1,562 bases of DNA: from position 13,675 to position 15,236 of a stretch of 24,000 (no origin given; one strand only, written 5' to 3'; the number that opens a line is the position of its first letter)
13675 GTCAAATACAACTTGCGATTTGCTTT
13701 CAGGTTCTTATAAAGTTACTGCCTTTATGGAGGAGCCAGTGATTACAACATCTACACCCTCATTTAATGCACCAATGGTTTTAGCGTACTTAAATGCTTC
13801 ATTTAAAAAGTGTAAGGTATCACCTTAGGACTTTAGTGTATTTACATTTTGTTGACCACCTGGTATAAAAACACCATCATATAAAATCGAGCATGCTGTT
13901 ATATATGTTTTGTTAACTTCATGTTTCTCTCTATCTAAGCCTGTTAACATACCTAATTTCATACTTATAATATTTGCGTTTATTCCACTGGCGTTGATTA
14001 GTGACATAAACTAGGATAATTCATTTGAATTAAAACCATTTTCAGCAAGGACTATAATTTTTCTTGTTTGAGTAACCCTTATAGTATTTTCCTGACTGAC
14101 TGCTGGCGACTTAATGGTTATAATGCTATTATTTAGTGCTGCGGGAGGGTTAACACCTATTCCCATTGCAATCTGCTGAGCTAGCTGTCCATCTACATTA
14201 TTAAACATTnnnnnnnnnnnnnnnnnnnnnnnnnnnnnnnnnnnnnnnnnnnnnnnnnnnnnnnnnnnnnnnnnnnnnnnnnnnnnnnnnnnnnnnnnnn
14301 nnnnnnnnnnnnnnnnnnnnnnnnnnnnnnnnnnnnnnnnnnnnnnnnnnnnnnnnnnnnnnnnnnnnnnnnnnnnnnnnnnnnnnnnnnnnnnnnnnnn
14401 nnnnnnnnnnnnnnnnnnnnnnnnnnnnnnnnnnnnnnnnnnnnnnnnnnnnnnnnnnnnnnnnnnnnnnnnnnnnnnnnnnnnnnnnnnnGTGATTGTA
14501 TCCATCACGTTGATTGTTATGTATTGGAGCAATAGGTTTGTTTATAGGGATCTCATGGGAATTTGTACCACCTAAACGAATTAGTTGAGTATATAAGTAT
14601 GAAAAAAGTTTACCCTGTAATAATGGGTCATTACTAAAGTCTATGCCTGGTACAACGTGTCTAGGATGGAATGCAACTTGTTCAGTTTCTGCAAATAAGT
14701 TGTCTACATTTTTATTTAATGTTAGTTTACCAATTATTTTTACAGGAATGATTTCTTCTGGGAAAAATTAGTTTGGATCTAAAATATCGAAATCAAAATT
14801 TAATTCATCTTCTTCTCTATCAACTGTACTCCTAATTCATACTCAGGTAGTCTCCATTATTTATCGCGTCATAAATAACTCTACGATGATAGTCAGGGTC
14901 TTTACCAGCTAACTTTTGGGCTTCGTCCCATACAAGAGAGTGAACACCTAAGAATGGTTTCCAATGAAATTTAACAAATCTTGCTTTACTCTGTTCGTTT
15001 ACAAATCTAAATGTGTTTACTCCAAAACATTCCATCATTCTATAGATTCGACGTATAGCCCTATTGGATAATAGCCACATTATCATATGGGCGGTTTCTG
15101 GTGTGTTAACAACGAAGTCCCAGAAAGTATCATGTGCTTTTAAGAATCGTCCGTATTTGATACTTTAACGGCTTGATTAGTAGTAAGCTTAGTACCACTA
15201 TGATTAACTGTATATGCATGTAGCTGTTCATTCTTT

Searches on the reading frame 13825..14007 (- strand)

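Call 67: search_protein_families(library=pfam, proteins=[window:13825-14007:-], max_evalue=0.01)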
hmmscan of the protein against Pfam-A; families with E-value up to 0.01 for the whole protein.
window:13825-14007:- (60 aa): 2 families
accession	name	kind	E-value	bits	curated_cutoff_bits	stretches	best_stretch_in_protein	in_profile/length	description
PF18011.7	Catalase_C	-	7.7e-07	29.3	24.6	1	3-56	26-70/150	C-terminal domain found in long catalases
PF01965.30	DJ-1_PfpI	-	0.0011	19.3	26.6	1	3-59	22-78/165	DJ-1/PfpI family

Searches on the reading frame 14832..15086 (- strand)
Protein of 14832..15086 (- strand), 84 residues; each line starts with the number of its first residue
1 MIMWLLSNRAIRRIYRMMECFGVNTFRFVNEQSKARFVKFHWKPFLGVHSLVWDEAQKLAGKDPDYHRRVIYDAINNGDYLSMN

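Call 67: search_protein_families(library=pfam, proteins=[window:14832-15086:-], max_evalue=0.01)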
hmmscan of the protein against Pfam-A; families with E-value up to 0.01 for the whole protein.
window:14832-15086:- (84 aa): 1 family
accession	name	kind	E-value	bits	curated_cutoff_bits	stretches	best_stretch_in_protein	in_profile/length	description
PF00199.24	Catalase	-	1.3e-26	94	25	1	1-82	168-249/383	Catalase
